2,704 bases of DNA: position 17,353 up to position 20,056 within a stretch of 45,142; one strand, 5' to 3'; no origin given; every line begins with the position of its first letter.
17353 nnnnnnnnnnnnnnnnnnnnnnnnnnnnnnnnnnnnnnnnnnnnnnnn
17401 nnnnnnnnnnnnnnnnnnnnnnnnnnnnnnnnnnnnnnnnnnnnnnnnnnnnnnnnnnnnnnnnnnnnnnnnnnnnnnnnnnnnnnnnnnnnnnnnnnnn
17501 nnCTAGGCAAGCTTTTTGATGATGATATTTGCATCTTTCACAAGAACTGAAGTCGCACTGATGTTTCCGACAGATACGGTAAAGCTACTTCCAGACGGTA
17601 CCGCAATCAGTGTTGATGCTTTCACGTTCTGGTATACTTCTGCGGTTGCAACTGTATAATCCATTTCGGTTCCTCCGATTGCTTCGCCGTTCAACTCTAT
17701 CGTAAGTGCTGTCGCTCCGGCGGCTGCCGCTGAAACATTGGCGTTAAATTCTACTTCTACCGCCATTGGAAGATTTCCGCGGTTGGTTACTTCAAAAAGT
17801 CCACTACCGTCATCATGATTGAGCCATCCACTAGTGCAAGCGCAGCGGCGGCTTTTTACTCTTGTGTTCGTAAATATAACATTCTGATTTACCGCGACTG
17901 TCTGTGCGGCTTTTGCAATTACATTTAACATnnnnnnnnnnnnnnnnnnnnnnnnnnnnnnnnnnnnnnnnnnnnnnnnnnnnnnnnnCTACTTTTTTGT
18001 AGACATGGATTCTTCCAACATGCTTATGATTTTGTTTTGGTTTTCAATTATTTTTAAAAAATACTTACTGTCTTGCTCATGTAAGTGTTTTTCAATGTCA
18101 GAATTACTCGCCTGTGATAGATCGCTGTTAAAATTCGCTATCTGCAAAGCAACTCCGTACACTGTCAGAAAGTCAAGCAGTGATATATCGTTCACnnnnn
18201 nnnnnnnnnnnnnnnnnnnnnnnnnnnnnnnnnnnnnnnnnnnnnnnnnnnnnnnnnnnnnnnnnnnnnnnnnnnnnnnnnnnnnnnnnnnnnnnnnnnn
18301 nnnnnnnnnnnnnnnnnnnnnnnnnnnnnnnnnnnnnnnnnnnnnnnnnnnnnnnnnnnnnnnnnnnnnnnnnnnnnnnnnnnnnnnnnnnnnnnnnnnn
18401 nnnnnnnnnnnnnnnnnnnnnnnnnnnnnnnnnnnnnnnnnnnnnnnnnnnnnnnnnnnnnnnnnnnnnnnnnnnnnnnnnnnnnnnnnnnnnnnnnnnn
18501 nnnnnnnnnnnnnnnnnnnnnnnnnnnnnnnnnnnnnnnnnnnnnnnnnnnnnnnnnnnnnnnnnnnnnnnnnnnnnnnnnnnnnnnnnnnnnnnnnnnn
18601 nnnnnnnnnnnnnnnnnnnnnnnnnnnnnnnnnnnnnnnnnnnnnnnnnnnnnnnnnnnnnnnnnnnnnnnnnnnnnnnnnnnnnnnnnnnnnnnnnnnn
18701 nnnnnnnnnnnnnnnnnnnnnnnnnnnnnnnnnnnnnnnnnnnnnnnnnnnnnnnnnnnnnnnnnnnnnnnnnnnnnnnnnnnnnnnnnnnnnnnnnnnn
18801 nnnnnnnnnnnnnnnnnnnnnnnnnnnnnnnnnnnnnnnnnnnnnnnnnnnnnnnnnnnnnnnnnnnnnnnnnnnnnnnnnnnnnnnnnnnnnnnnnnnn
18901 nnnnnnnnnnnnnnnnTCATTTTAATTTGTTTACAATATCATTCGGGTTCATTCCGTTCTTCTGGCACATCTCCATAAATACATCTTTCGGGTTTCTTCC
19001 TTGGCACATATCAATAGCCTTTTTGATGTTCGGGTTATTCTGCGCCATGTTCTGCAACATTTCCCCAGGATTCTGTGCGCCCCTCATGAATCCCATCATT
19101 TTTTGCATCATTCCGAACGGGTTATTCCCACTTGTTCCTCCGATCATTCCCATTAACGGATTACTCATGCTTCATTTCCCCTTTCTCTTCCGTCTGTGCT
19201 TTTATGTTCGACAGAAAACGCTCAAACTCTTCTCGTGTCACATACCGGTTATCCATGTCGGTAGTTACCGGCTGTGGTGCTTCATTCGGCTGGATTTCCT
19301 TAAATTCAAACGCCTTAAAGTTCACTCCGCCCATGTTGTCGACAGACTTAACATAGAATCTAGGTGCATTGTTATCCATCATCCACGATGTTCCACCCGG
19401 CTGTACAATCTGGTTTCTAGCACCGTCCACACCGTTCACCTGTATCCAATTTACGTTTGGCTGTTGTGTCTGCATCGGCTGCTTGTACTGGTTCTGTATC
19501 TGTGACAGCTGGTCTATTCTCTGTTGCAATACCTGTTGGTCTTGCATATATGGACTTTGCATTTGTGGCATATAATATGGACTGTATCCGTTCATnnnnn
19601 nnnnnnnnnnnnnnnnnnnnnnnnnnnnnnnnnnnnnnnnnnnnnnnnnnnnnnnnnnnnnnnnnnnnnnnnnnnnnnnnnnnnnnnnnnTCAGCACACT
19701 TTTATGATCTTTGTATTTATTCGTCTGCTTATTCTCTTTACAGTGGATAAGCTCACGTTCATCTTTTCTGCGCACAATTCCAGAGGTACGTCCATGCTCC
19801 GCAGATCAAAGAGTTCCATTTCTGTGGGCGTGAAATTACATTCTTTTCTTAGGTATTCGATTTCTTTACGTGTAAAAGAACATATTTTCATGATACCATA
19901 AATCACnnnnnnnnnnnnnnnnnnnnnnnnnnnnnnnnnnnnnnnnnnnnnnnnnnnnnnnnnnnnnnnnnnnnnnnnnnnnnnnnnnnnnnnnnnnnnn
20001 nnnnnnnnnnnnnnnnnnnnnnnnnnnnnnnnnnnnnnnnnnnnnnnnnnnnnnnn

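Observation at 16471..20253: A 3.8-kb non-structural cargo island splits the head-morphogenesis module between the MuF-like gene and the scaffold gene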

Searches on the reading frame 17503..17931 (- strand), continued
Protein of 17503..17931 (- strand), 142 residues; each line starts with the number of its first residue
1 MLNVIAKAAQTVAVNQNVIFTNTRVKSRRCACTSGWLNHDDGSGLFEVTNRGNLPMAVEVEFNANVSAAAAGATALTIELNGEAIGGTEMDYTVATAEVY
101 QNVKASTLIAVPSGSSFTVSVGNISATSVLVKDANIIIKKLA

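Call 91: fold_search(model_id=the predicted structure, library=viral)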
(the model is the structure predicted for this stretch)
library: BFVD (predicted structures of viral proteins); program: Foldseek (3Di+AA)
matches with E <= 10: 1917; with E <= 0.001: 402
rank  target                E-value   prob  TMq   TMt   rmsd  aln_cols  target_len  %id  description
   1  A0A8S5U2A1            7.5e-11  1.00  0.80  0.84   2.4       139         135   28  Uncharacterized protein [Siphoviridae sp. ctqzz19]
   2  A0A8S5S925            3.0e-09  1.00  0.77  0.77   2.7       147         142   23  BclA protein [Phage sp. ctGns7]
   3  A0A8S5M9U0            3.8e-09  1.00  0.76  0.78   2.7       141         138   24  Uncharacterized protein [Siphoviridae sp. ctv4j104]
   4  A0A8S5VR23            8.5e-09  1.00  0.76  0.79   2.2       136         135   27  (no name in the UniProt tables at hand)
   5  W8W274                3.2e-08  1.00  0.62  0.36   4.9       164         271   15  Uncharacterized protein [Invertebrate iridescent virus 30]
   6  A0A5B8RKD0            8.1e-08  1.00  0.71  0.36   3.8       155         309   14  Uncharacterized protein [Iridovirus Liz-CrIV]
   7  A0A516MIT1            1.0e-07  1.00  0.57  0.23   9.9       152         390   18  (no name in the UniProt tables at hand)
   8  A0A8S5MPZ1            1.4e-07  1.00  0.70  0.76   3.7       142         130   19  Uncharacterized protein [Podoviridae sp. ctoqT5]
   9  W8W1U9                2.4e-07  1.00  0.69  0.27   4.5       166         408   14  Uncharacterized protein [Invertebrate iridescent virus 30]
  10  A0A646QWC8            2.7e-07  1.00  0.62  0.49   4.6       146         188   11  Uncharacterized protein [Roseobacter phage CRP-5]
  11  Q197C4                2.9e-07  1.00  0.70  0.41   4.6       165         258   19  Uncharacterized protein 036R [Invertebrate iridescent virus 3]
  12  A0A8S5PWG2            4.6e-07  1.00  0.74  0.77   3.1       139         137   20  Uncharacterized protein [Myoviridae sp. ctWiL39]
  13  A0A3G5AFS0            6.9e-07  1.00  0.66  0.10   4.2       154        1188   16  Uncharacterized protein [Solivirus sp.]
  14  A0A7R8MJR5            6.9e-07  1.00  0.60  0.13   5.0       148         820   15  Tail fiber protein [Klebsiella phage vB_KvM-Eowyn]
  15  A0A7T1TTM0            9.2e-07  1.00  0.68  0.54   3.3       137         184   12  Uncharacterized protein [Vibrio phage vB_VpP_DE17]
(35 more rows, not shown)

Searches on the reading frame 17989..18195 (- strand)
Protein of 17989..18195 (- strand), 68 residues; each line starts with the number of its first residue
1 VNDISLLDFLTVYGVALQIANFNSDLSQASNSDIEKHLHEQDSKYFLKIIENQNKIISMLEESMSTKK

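Call 5: search_protein_families(library=pfam, max_evalue=1, proteins=[window:17989-18195:-])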
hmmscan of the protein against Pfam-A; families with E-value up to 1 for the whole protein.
window:17989-18195:- (68 aa): 2 families
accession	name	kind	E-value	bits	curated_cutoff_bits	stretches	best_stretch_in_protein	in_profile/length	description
PF14772.11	NYD-SP28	-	0.041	14.3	22.1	1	25-65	46-85/102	Sperm tail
PF06076.17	Orthopox_F14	-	0.046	14.4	27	1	12-51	5-45/73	Orthopoxvirus F14 protein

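Call 6: search_protein_families(library=phrogs, max_evalue=0.1, proteins=[window:17989-18195:-])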
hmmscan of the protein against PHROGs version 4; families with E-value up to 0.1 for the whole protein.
window:17989-18195:- (68 aa): 1 family
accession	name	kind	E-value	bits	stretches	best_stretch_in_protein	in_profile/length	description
phrog_2242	-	unknown function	0.032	15.2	1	30-62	68-100/197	-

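Call 36: search_protein_families(library=padloc, max_evalue=0.1, proteins=[window:17989-18195:-])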
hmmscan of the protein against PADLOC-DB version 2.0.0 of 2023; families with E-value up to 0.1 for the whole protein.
window:17989-18195:- (68 aa): 0 families

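Call 37: search_protein_families(library=ncbifam, max_evalue=0.1, proteins=[window:17989-18195:-])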
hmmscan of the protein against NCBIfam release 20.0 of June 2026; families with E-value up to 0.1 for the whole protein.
window:17989-18195:- (68 aa): 0 families

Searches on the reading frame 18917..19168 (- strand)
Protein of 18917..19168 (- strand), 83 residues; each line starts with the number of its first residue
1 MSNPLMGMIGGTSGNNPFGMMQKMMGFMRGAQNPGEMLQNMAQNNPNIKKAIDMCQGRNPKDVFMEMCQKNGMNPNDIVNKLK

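Call 5: search_protein_families(library=pfam, max_evalue=1, proteins=[window:18917-19168:-])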
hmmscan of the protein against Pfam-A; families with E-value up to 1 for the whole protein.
window:18917-19168:- (83 aa): 0 families

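Call 6: search_protein_families(library=phrogs, max_evalue=0.1, proteins=[window:18917-19168:-])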
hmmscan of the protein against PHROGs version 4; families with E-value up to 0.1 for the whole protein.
window:18917-19168:- (83 aa): 1 family
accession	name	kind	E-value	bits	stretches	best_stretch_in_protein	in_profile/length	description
phrog_11248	-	unknown function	0.092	13.8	0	61-81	12-32/61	-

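Call 36: search_protein_families(library=padloc, max_evalue=0.1, proteins=[window:18917-19168:-])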
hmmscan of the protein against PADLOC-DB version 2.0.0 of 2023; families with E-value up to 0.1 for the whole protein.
window:18917-19168:- (83 aa): 0 families

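Call 37: search_protein_families(library=ncbifam, max_evalue=0.1, proteins=[window:18917-19168:-])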
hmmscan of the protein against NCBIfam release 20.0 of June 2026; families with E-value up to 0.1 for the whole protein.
window:18917-19168:- (83 aa): 0 families

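Call 52: search_solved_structures(query=A5, max_evalue=10, show_alignments=2)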
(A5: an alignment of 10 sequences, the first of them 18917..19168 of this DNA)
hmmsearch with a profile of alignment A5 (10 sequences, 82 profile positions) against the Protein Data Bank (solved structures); distinct sequences matched with E-value up to 10: 7.
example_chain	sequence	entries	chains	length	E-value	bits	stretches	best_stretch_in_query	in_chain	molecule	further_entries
7bqq_A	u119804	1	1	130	0.021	18.2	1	34-69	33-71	Gogy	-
2xny_M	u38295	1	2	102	0.069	16.5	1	26-58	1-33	M PROTEIN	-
2oto_A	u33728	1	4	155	0.14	15.5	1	26-58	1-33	M protein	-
4wfq_A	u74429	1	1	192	0.56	13.6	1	17-56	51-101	Suppressor of stem-loop protein 1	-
6vcw_A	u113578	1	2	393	0.98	12.8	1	35-78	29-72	S-adenosylmethionine synthase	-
8rev_D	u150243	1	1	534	1.2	12.6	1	16-56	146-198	General transcription and DNA repair factor IIH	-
4gbm_A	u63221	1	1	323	1.7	12.1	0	5-67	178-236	CurM Sulfotransferase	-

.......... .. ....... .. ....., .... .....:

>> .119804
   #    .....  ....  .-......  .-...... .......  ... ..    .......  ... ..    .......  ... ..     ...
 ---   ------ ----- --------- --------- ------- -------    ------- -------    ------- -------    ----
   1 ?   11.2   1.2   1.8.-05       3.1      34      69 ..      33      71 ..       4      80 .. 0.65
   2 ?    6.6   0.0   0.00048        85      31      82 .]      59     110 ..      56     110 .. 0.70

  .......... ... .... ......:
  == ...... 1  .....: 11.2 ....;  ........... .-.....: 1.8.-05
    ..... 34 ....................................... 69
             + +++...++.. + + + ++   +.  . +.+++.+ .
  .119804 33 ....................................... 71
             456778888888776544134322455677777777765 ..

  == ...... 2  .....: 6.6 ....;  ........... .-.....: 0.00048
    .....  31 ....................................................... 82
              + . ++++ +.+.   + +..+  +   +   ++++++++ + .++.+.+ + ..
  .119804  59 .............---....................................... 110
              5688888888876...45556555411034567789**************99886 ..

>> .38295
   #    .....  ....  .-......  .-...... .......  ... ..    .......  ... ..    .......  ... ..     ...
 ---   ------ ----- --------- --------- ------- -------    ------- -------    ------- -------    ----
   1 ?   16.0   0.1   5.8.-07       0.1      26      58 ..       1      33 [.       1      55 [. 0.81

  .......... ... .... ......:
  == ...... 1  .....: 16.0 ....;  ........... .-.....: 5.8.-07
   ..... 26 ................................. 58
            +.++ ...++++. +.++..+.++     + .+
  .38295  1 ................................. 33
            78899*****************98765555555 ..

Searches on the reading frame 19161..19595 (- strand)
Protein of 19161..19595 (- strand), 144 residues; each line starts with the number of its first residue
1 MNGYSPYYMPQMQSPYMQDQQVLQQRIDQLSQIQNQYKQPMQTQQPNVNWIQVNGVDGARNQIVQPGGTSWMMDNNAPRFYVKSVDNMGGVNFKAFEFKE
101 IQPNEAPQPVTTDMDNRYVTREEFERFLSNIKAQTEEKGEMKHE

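Call 5: search_protein_families(library=pfam, max_evalue=1, proteins=[window:19161-19595:-])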
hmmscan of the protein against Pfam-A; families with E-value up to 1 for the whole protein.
window:19161-19595:- (144 aa): 1 family
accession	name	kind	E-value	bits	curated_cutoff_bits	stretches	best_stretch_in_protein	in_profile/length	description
PF15881.10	DUF4734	-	0.073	13.7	25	0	116-136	65-85/91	Domain of unknown function (DUF4734)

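Call 6: search_protein_families(library=phrogs, max_evalue=0.1, proteins=[window:19161-19595:-])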
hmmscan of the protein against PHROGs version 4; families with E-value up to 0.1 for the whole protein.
window:19161-19595:- (144 aa): 3 families
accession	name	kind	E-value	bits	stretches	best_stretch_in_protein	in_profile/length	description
phrog_21718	-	unknown function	4.7e-20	73.1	1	3-133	10-139/159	-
phrog_18272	-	tail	0.0021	18.7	0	91-140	16-57/156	tail assembly chaperone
phrog_7090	-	unknown function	0.094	14.2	0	92-131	23-63/127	-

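Call 36: search_protein_families(library=padloc, max_evalue=0.1, proteins=[window:19161-19595:-])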
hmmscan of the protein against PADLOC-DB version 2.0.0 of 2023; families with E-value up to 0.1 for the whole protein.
window:19161-19595:- (144 aa): 0 families

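Call 37: search_protein_families(library=ncbifam, max_evalue=0.1, proteins=[window:19161-19595:-])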
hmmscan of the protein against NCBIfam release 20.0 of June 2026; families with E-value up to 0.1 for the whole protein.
window:19161-19595:- (144 aa): 0 families

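Call 51: search_solved_structures(query=A4, max_evalue=10, show_alignments=1)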
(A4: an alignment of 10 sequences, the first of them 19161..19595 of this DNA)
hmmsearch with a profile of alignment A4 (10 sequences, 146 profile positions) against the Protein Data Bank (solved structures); distinct sequences matched with E-value up to 10: 10.
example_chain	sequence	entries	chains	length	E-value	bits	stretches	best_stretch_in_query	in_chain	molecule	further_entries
9tln_A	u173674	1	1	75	0.15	15.4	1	11-45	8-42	Sc-apCC-2-BCL-xL-2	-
8th8_Q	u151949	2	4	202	0.7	13.2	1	96-141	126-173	Calmodulin 7-2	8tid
9tlt_A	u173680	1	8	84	1.2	12.5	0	11-42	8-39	Sc-apCC-2-KLHL20-4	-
8yla_A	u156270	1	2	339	1.2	12.4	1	15-60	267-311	Sesterfisherol synthase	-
2hdw_A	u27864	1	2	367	1.8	11.9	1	3-45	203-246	Hypothetical protein PA2218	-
9tlo_A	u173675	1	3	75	2.3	11.6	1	11-46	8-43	Sc-apCC-2-BCL-xL-5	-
9tlu_C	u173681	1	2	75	2.6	11.4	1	11-50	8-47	Sc-apCC-2-BCL-xL-3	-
9tls_A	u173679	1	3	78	2.8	11.3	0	11-34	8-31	Sc-apCC-2-KLHL20-3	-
1u6f_A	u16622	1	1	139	3.2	11.1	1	22-61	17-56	RNA-binding protein UBP1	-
9tll_A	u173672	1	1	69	6.4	10.1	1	13-48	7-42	Sc-apCC-2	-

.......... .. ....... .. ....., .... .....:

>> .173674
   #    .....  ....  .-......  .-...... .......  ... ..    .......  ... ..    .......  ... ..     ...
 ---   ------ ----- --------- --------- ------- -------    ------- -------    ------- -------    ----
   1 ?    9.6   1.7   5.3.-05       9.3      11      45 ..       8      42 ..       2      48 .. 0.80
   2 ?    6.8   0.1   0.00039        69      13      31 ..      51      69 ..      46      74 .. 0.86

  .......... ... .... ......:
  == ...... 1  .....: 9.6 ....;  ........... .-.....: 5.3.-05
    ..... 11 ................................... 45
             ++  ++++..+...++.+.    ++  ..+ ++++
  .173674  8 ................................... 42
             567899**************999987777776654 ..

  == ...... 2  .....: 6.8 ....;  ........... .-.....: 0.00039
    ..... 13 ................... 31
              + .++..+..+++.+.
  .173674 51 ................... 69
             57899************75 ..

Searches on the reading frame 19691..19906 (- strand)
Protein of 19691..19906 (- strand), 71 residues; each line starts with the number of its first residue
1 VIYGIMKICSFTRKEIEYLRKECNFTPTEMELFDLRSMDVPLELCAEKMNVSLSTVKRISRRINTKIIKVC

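Call 5: search_protein_families(library=pfam, max_evalue=1, proteins=[window:19691-19906:-])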
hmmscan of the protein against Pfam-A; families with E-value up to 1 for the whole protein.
window:19691-19906:- (71 aa): 5 families
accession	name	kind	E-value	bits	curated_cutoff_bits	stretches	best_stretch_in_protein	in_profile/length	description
PF02042.20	RWP-RK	-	0.00041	20.6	29.3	1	38-64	11-37/49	RWP-RK domain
PF04545.22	Sigma70_r4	-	0.0036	17.2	24.1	1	40-66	21-47/50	Sigma-70, region 4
PF13384.12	HTH_23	-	0.19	12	24.6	1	46-64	24-42/50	Homeodomain-like domain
PF04967.18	HTH_10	-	0.21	11.9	23.1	1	43-69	27-53/53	HTH DNA binding domain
PF03358.20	FMN_red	-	0.23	11.5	24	1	2-62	6-67/152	NADPH-dependent FMN reductase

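Call 6: search_protein_families(library=phrogs, max_evalue=0.1, proteins=[window:19691-19906:-])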
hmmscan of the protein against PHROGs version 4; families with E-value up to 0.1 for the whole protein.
window:19691-19906:- (71 aa): 3 families
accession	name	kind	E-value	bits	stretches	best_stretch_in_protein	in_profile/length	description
phrog_1190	-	transcription regulation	8.4e-06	26.7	1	22-68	109-156/167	RNA polymerase sigma factor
phrog_7168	-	DNA, RNA and nucleotide metabolism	0.042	14.3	1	34-69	234-271/284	homing endonuclease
phrog_15092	-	unknown function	0.043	14.8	1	11-63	44-95/166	-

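Call 36: search_protein_families(library=padloc, max_evalue=0.1, proteins=[window:19691-19906:-])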
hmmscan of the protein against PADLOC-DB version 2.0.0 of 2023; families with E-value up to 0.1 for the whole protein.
window:19691-19906:- (71 aa): 0 families

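Call 37: search_protein_families(library=ncbifam, max_evalue=0.1, proteins=[window:19691-19906:-])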
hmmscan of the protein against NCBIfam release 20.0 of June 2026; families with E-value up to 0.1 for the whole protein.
window:19691-19906:- (71 aa): 1 family
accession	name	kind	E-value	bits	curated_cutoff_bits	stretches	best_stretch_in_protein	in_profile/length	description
TIGR02937.1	sigma70-ECF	superfamily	0.016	14.8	42.9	1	25-68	118-162/165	sigma-70 family RNA polymerase sigma factor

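Call 102: search_solved_structures(query=A11, max_evalue=10, show_alignments=1)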
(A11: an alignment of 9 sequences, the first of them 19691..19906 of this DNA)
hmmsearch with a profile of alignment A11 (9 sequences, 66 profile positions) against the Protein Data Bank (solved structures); distinct sequences matched with E-value up to 10: 28.
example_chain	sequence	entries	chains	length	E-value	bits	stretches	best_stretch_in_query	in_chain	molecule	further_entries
8vd6_A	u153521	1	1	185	5.9e-06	29.3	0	34-54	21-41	CAP REPEAT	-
8u3b_G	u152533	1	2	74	0.0049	20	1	20-52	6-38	Nitrate/nitrite response regulator protein NarL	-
1je8_A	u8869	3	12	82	0.0052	19.9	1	19-52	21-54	Nitrate/Nitrite Response Regulator Protein NARL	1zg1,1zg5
7vim_A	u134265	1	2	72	0.02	18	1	21-61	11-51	Protein EsrB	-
8hno_A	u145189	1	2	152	0.021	17.9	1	21-64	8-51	Archaeal transcription regulator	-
1a04_A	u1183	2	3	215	0.027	17.6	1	19-52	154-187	NITRATE/NITRITE RESPONSE REGULATOR PROTEIN NARL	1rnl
7bhy_A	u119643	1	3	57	0.031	17.4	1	33-61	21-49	Deoxyribonucleoside regulator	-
9sf2_A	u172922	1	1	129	0.047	16.8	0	31-60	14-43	Transcriptional regulator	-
8hnp_A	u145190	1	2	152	0.05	16.8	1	21-64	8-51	Archaeal transcription regulator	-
1zlj_A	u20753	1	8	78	0.073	16.2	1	20-57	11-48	Dormancy Survival Regulator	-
3kln_A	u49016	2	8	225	0.075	16.2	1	17-62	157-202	Transcriptional regulator, LuxR family | Transcriptional regulator VpsT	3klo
8r7y_A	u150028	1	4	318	0.077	16.1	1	33-61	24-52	Deoxyribonucleoside regulator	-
5cvi_A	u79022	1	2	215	0.11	15.7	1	31-51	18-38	SloR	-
1zlk_A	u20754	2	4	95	0.12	15.6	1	20-57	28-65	Dormancy Survival Regulator | TWO COMPONENT TRANSCRIPTIONAL REGULATORY PROTEIN DEVR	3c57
2jpc_A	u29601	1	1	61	0.19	14.9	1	23-61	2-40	SsrB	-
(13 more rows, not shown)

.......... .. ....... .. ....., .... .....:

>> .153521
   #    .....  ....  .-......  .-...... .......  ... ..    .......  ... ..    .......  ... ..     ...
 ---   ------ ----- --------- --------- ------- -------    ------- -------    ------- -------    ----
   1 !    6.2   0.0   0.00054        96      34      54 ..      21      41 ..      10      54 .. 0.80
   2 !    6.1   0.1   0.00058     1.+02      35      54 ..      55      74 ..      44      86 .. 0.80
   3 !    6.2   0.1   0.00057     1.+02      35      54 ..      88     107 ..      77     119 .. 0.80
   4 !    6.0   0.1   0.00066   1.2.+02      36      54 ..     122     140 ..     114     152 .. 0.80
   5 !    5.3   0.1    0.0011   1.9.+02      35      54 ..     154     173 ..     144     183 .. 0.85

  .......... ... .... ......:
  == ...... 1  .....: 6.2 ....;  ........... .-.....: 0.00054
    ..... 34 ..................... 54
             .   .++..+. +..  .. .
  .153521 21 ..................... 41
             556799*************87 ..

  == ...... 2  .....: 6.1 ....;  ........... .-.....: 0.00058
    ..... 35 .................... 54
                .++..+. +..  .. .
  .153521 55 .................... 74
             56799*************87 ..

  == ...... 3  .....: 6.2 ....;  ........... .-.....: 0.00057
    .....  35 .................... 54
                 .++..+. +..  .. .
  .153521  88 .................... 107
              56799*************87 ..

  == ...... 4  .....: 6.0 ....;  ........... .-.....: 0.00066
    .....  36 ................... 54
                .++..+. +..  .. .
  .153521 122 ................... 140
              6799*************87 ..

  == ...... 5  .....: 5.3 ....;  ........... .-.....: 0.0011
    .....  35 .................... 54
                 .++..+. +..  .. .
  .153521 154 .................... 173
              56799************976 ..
